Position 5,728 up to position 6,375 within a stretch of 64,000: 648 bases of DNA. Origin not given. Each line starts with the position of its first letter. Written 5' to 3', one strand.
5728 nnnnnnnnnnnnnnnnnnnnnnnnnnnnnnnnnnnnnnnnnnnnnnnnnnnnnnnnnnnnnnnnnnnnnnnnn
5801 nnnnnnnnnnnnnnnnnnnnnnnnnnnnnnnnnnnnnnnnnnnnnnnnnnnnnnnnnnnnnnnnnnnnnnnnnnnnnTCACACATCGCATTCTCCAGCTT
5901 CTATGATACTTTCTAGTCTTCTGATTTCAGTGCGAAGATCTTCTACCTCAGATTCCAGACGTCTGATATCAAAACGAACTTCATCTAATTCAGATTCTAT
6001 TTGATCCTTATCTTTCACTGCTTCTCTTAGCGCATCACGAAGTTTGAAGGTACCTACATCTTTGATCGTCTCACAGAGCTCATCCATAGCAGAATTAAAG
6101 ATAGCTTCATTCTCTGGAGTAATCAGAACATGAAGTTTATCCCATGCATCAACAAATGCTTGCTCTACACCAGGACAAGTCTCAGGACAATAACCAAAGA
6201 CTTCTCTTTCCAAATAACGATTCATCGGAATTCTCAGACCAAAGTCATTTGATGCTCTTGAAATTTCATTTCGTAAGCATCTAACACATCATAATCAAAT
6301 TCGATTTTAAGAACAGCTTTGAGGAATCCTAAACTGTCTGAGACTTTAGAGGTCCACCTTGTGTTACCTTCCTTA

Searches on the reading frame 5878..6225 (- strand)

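Call 44: search_protein_families(library=phrogs, proteins=[window:5878-6225:-], max_evalue=0.001)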
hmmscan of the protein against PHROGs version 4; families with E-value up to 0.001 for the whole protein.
window:5878-6225:- (115 aa): 2 families
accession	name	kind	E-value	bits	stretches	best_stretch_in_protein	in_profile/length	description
phrog_7330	-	unknown function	3.3e-05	25.1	1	60-109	26-73/82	-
phrog_13576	-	other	0.00057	21.1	1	54-112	25-83/126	methyltransferase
